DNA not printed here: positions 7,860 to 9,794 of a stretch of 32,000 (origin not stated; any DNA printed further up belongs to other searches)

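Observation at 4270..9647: XPB helicase and Bax1/DUF790 nuclease pair with a 1-nt stop-start gap, followed by a double zinc-finger protein: candidate three-gene DNA surveillance module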

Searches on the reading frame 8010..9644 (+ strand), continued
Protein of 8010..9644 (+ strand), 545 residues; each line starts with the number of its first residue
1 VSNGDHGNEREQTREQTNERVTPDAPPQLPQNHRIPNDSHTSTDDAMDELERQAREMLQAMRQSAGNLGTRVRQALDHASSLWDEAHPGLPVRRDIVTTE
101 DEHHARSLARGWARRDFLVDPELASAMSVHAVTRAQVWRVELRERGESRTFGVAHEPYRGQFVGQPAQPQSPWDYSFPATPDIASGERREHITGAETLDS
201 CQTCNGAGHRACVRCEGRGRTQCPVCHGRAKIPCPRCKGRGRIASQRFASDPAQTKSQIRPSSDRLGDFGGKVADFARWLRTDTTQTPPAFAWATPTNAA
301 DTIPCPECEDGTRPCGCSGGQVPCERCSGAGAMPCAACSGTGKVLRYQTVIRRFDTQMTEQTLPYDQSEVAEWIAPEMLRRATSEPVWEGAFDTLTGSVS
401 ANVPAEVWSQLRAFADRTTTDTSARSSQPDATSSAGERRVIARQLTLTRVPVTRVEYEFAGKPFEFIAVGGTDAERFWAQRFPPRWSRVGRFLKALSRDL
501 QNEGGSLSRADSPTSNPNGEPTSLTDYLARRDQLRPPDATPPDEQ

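Call 47: search_protein_families(library=pfam, proteins=[L106:901-3567:+, L106:3688-5124:+, L106:8209-9354:+, L103:3525-4940:+, L103:2241-2918:+, L103:7610-8284:-, L100:3641-4516:-, L100:7933-8874:+, L105:4294-5640:-, L105:1731-3686:+], max_evalue=0.0001)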
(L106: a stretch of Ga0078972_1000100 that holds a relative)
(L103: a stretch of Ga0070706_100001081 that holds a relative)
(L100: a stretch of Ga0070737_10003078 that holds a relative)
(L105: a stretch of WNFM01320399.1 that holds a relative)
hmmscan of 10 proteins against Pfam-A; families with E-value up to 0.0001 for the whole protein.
L106:901-3567:+ (888 aa): 9 families
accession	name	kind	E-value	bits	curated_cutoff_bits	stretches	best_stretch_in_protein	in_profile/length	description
PF16921.10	Tex_YqgF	-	1.5e-52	177.7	27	1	473-604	1-126/126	Tex protein YqgF-like domain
PF22706.1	Tex_central_region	-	2.3e-29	103.1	27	1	284-457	2-178/178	Tex central region-like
PF09371.15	Tex_N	-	1.6e-24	85.8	32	1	150-221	3-74/75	Tex-like protein N-terminal domain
PF12836.13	HHH_3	-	1.7e-24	86.1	27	1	644-707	1-64/65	Helix-hairpin-helix motif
PF00575.29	S1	-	4.4e-21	75.5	22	1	815-886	3-74/74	S1 RNA binding domain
PF17674.7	HHH_9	-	5.7e-15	56.4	23.1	1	714-796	1-70/70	HHH domain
PF14639.11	YqgF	-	7.6e-13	49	35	1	489-611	24-147/150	Holliday-junction resolvase-like of SPT6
PF23459.1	S1_RRP5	-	4.9e-07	30.7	27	1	814-884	1-71/72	RRP5 S1 domain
PF14635.12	HHH_7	-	6.8e-07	30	27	1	623-709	11-103/104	Helix-hairpin-helix motif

L106:3688-5124:+ (478 aa): 1 family
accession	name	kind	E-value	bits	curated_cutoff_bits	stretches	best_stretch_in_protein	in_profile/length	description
PF01699.29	Na_Ca_ex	-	1.4e-24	87.2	24.9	2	54-216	3-150/151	Sodium/calcium exchanger protein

L106:8209-9354:+ (381 aa): 4 families
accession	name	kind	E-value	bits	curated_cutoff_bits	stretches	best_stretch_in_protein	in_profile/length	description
PF00005.33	ABC_tran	-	1.6e-31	110.2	25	1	21-162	2-136/137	ABC transporter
PF17912.7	OB_MalK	-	3.9e-12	47.3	27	1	236-298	1-53/53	MalK OB fold domain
PF08402.16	TOBE_2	-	1.2e-07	32.2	21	1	291-371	1-76/76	TOBE domain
PF03215.21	Rad17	-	4.5e-05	23.9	23.8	1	25-98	40-113/186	Rad17 P-loop domain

L103:3525-4940:+ (471 aa): 1 family
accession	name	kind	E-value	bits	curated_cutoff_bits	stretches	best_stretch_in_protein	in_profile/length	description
PF01699.29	Na_Ca_ex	-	6.3e-19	68.9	24.9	2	320-465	2-149/151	Sodium/calcium exchanger protein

L103:2241-2918:+ (225 aa): 1 family
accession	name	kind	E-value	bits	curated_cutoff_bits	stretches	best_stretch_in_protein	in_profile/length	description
PF11013.13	DUF2851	-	6.8e-20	71.8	25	1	65-192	32-164/375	Protein of unknown function (DUF2851)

L103:7610-8284:- (224 aa): 0 families

L100:3641-4516:- (291 aa): 2 families
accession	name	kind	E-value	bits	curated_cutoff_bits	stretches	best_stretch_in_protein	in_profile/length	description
PF12850.12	Metallophos_2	-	4.8e-13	49.8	27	1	1-160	1-121/154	Calcineurin-like phosphoesterase superfamily domain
PF00149.33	Metallophos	-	4e-11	44.1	21.5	1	1-91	1-95/191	Calcineurin-like phosphoesterase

L100:7933-8874:+ (313 aa): 3 families
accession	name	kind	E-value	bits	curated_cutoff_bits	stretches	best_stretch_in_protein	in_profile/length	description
PF04542.20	Sigma70_r2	-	1.9e-19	69.6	24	1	150-216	1-69/71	Sigma-70 region 2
PF08281.18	Sigma70_r4_2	-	6.6e-15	54.9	25.7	1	246-295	2-51/54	Sigma-70, region 4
PF22233.2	PhyR_sigma-like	-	1.2e-05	25.4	27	1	252-295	1-44/50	Response regulator PhyR, sigma-like domain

L105:4294-5640:- (448 aa): 3 families
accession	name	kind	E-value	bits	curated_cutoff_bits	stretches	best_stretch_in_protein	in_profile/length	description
PF00155.27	Aminotran_1_2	-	2.9e-55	188.3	19.7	1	95-417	3-357/361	Aminotransferase class I and II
PF01041.23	DegT_DnrJ_EryC1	-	1e-05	25.4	19.8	1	135-222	32-119/360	DegT/DnrJ/EryC1/StrS aminotransferase family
PF04864.19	Alliinase_C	-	1.6e-05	24.5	22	1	133-297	55-207/363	Allinase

L105:1731-3686:+ (651 aa): 3 families
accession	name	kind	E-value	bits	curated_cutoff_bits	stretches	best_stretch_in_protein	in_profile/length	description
PF05833.16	NFACT_N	-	1.4e-91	308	31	1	18-497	1-450/456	NFACT N-terminal and middle domains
PF05670.18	NFACT-R_1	-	3.3e-14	53.8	29.8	1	540-628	7-98/112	NFACT protein RNA binding domain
PF18297.6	NFACT-R_2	-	6.4e-07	29.9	26.9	1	542-623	8-85/104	NFACT protein RNA binding domain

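Call 63: search_protein_families(library=phrogs, proteins=[window:8010-9644:+], max_evalue=0.001)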
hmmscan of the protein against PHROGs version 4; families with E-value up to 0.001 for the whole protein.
window:8010-9644:+ (545 aa): 1 family
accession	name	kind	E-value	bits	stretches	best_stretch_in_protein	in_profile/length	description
phrog_28723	-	unknown function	0.00058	21.3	0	190-242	24-76/83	-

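Call 77: fold_search(model_id=the predicted structure, library=viral)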
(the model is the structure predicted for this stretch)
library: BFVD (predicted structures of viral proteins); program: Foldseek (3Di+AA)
matches with E <= 10: 217; with E <= 0.001: 0
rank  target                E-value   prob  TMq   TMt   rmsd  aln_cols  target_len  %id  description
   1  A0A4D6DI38            7.8e-03  0.09  0.07  0.07  39.9       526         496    9  (no name in the UniProt tables at hand)
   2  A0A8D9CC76            1.3e-02  0.75  0.06  0.06  16.4       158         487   19  Putative hydrolase [uncultured marine phage]
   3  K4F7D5                1.5e-02  0.12  0.10  0.10  33.8       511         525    9  Portal protein [Cronobacter phage vB_CsaP_GAP52]
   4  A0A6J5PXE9            4.3e-02  0.07  0.09  0.07  36.9       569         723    9  Uncharacterized protein [uncultured Caudovirales phage]
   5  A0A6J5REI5            1.6e-01  0.02  0.06  0.06  34.9       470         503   10  Uncharacterized protein [uncultured Caudovirales phage]
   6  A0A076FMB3            3.4e-01  0.06  0.06  0.10  23.7       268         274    7  YubB ferredoxin-like domain-containing protein [Aureococcus anophagefferens virus]
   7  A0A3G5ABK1            3.8e-01  0.10  0.05  0.07  31.2       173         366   11  Uncharacterized protein [Hyperionvirus sp.]
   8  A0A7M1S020            4.3e-01  0.05  0.06  0.06  26.7       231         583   12  Uncharacterized protein [uncultured phage cr128_1]
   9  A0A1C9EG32            4.8e-01  0.38  0.06  0.18  13.2        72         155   15  (no name in the UniProt tables at hand)
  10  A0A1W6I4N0            5.1e-01  0.01  0.06  0.06  37.7       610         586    8  Glycoprotein B (Fragment) [Beluga whale alphaherpesvirus 1]
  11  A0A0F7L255            6.1e-01  0.16  0.09  0.29  24.5       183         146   17  Uncharacterized protein [uncultured marine virus]
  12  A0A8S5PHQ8            6.8e-01  0.08  0.07  0.11  19.6       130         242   15  Uncharacterized protein [Siphoviridae sp. ctUGQ45]
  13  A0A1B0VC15            9.0e-01  0.09  0.06  0.16  12.2       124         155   12  Genome polyprotein (Fragment) [Dengue virus type 2]
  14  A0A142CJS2            9.6e-01  0.20  0.05  0.28  12.7        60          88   17  (no name in the UniProt tables at hand)
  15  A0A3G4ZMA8            9.6e-01  0.08  0.05  0.09  15.8       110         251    7  Uncharacterized protein [Terrestrivirus sp.]
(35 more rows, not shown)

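Call 78: search_protein_representatives(alignment_id=A1)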
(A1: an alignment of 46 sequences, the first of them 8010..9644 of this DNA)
Query: 46 sequences, 546 profile positions. Proteins with E-value up to 0.001 (for the whole library): 3423; up to 1e-10: 709; up to 1e-30: 35. The best 150 are listed.
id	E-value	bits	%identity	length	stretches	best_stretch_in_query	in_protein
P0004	1.3e-245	832.6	-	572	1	21-541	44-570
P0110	1.4e-221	753.3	-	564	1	1-526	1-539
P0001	1.2e-204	697.5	-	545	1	2-524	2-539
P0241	2.5e-187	640.3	-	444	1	114-537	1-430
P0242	2.3e-179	614.0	-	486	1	1-376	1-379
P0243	4.2e-172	590.0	-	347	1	1-346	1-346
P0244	4.5e-165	566.8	-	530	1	30-526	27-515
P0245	1.8e-139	482.4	-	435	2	140-470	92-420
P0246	1.0e-127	443.5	-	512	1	34-498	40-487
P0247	6.6e-127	440.8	-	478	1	220-523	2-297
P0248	2.6e-122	425.7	-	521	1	36-524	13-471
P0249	1.8e-116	406.4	-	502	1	36-528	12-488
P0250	1.1e-115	403.8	-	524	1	27-506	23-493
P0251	2.0e-111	389.8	-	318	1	246-537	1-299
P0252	1.1e-105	370.8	-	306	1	246-538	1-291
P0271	1.5e-31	126.2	-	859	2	109-345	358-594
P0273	2.1e-30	122.3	-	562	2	93-231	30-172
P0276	1.1e-28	116.7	-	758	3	112-229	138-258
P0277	3.1e-28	115.2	-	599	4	112-228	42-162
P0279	6.6e-28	114.1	-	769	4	83-230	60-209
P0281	8.5e-28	113.7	-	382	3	88-232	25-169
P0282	1.3e-27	113.1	-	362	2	81-218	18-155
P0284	4.4e-27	111.4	-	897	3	93-229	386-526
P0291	1.0e-25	106.9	-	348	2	88-218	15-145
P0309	1.7e-22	96.2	-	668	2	108-462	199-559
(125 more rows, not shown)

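Call 79: search_protein_families(library=pfam, proteins=[P0271, P0273, P0276, P0277, P0279, P0281, P0282, P0284, P0291, P0309], max_evalue=0.001)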
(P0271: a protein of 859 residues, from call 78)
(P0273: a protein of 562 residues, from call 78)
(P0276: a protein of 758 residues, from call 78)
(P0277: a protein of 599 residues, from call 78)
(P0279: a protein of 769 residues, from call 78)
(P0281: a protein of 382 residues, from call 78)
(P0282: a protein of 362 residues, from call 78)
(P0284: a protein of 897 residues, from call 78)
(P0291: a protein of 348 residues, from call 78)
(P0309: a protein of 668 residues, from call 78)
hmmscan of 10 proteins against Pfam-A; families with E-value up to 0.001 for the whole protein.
P0271 (859 aa): 3 families
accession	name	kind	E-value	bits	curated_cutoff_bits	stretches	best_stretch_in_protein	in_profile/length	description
PF00069.31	Pkinase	-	5.7e-31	108.3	31.7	1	33-202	50-198/263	Protein kinase domain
PF07714.23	PK_Tyr_Ser-Thr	-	1.8e-17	63.9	23.1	1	11-201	28-205/258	Protein tyrosine and serine/threonine kinase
PF00684.25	DnaJ_CXXCXGXG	-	0.00057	20.5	32.7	0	533-558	36-64/65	DnaJ central domain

P0273 (562 aa): 1 family
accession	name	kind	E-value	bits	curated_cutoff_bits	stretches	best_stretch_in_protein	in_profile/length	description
PF00684.25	DnaJ_CXXCXGXG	-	4.1e-05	24.2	32.7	0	216-237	41-65/65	DnaJ central domain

P0276 (758 aa): 3 families
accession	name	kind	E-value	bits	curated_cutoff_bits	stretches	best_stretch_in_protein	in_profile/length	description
PF07007.17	LprI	-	2.1e-10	41.3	22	1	680-753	16-106/106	Lysozyme inhibitor LprI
PF25436.1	BSD2_CRD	-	5.2e-07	30.2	27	0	275-334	5-66/69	BSD2 cysteine rich domain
PF00226.36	DnaJ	-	5.9e-07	29.9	27.8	1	20-64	15-55/63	DnaJ domain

P0277 (599 aa): 1 family
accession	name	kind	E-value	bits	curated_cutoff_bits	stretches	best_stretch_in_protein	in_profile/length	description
PF00684.25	DnaJ_CXXCXGXG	-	2.6e-05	24.9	32.7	0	155-227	1-64/65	DnaJ central domain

P0279 (769 aa): 2 families
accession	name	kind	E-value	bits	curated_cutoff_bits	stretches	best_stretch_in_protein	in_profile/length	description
PF00684.25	DnaJ_CXXCXGXG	-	2.3e-07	31.4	32.7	1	211-265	1-64/65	DnaJ central domain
PF25436.1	BSD2_CRD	-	8.5e-06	26.3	27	0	176-205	3-32/69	BSD2 cysteine rich domain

P0281 (382 aa): 0 families

P0282 (362 aa): 3 families
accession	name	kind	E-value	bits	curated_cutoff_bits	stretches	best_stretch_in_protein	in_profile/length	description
PF25112.1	zf-AtTam37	-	8.8e-06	26.9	27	1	190-214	9-33/111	AtTam37 zinc finger region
PF25436.1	BSD2_CRD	-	0.00029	21.4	27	0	189-221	3-34/69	BSD2 cysteine rich domain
PF00684.25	DnaJ_CXXCXGXG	-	0.00053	20.6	32.7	0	191-221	1-37/65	DnaJ central domain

P0284 (897 aa): 2 families
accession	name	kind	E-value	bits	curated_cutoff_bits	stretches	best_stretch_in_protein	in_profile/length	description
PF00684.25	DnaJ_CXXCXGXG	-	1.7e-06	28.6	32.7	0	518-568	1-62/65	DnaJ central domain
PF14853.12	Fis1_TPR_C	-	0.00018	22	25.3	1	766-802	12-48/53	Fis1 C-terminal tetratricopeptide repeat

P0291 (348 aa): 2 families
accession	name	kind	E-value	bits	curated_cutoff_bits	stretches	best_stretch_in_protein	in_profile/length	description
PF00684.25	DnaJ_CXXCXGXG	-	6.3e-06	26.8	32.7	0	126-189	1-65/65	DnaJ central domain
PF15777.11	Anti-TRAP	-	0.00011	22.6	32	0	113-145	11-41/59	Tryptophan RNA-binding attenuator protein inhibitory protein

P0309 (668 aa): 3 families
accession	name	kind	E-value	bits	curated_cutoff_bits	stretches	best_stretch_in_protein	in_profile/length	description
PF14237.11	GYF_2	-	5.9e-32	109.6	25.8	2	5-54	1-50/50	GYF domain 2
PF25531.1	GYF_ATXR3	-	4.2e-06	27.4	27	0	62-104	2-45/48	Histone-lysine N-methyltransferase ATXR3, GYF domain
PF00684.25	DnaJ_CXXCXGXG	-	0.00011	22.9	32.7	0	369-420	15-62/65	DnaJ central domain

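Call 80: list_cluster_members(proteins=[P0271, P0273, P0276, P0277, P0281, P0282, P0291, P0309, P0244, P0246])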
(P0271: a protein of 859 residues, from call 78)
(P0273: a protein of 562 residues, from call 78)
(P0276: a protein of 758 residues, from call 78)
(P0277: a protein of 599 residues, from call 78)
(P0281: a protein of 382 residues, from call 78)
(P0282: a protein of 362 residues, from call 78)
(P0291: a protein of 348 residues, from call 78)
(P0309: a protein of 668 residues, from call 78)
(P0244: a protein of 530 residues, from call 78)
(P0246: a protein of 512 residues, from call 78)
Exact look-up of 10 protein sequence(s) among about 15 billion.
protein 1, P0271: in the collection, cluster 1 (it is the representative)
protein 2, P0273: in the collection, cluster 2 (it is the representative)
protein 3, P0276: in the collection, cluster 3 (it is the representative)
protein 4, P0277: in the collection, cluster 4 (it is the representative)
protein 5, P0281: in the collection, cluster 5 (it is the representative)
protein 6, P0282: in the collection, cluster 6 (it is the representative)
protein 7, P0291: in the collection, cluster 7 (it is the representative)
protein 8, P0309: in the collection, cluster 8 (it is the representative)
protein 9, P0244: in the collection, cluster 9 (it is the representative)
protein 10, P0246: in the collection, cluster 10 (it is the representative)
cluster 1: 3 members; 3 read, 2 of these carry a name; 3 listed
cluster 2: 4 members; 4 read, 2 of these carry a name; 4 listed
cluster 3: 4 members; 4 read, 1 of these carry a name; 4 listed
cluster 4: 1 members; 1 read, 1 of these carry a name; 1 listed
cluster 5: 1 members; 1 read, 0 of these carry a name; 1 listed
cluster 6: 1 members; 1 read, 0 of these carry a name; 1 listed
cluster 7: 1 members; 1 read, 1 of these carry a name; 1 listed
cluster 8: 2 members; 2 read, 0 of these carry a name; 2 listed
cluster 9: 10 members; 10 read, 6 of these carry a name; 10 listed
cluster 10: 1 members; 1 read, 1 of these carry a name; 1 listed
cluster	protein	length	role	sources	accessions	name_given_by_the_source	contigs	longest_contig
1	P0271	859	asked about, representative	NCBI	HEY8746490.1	MAG TPA: protein kinase, partial [Tepidisphaeraceae bacterium]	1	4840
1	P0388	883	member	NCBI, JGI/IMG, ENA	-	serine/threonine protein kinase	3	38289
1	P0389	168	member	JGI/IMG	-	-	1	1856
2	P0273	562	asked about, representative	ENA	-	-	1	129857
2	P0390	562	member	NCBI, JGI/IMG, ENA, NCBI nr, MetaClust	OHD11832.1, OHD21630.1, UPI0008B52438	MAG: hypothetical protein A2Y34_15115 [Spirochaetes bacterium GWC1_27_15] | MAG: hypothetical protein A2Z98_03920 [Spirochaetes bacterium GWB1_27_13] | status=active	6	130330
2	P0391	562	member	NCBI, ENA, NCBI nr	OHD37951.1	MAG: hypothetical protein A2086_08805 [Spirochaetes bacterium GWD1_27_9]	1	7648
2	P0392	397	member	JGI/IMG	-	-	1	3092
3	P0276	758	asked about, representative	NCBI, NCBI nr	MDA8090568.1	MAG: lysozyme inhibitor LprI family protein [Nitrospiraceae bacterium] | lysozyme inhibitor LprI family protein [Nitrospiraceae bacterium]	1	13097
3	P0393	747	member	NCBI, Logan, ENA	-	-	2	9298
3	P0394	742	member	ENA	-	-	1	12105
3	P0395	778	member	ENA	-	-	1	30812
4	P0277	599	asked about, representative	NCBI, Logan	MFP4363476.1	MAG: hypothetical protein ACLFR1_06360 [Spirochaetia bacterium]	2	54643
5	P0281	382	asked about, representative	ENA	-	-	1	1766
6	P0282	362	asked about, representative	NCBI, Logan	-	-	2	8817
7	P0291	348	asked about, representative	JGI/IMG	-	hypothetical protein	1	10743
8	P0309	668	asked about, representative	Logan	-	-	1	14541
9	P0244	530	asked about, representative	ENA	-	-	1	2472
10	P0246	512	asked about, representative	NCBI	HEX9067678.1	MAG TPA: hypothetical protein VF807_02830 [Ktedonobacterales bacterium]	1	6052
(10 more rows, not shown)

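Call 83: find_encoding_contigs(protein=P0273, flank=6000, max_places=2)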
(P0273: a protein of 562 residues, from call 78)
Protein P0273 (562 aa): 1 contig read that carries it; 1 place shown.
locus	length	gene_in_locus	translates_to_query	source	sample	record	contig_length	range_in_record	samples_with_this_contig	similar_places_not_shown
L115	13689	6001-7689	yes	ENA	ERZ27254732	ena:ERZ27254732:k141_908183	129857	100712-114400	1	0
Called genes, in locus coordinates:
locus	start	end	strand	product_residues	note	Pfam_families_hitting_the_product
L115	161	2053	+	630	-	PF02086:MethyltransfD12, PF03602:Cons_hypoth95 (weak)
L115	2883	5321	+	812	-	PF00672:HAMP (weak), PF07228:SpoIIE, PF00515:TPR_1 (weak), PF07719:TPR_2 (weak)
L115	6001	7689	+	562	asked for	-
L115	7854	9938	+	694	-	PF07228:SpoIIE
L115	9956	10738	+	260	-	-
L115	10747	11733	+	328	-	PF04166:PdxA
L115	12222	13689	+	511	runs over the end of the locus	PF02541:Ppx-GppA, PF01966:HD, PF21447:Ppx-GppA_III, PF24391:HD-CE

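Call 84: find_encoding_contigs(protein=P0276, flank=6000, max_places=2)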
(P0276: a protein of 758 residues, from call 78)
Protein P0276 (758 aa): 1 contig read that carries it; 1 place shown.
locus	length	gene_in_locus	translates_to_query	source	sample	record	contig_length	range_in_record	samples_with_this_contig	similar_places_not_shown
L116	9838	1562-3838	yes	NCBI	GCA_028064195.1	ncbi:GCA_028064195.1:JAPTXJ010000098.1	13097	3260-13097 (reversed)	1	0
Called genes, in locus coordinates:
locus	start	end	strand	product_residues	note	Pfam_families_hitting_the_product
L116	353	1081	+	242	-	-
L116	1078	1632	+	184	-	-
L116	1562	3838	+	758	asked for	PF00226:DnaJ (weak), PF25436:BSD2_CRD (faint), PF07007:LprI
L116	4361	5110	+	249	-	PF01479:S4, PF01728:FtsJ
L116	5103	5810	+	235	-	-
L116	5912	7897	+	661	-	PF07678:TED_complement (faint), PF13249:SQHop_cyclase_N, PF13243:SQHop_cyclase_C, PF00432:Prenyltrans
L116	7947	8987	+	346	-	PF00106:adh_short (faint), PF01073:3Beta_HSD, PF01370:Epimerase, PF02719:Polysacc_synt_2, PF05368:NmrA, PF13460:NAD_binding_10, PF16363:GDP_Man_Dehyd, PF07993:NAD_binding_4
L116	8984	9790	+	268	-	PF01976:DUF116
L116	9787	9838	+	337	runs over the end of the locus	PF04055:Radical_SAM, PF11946:DUF3463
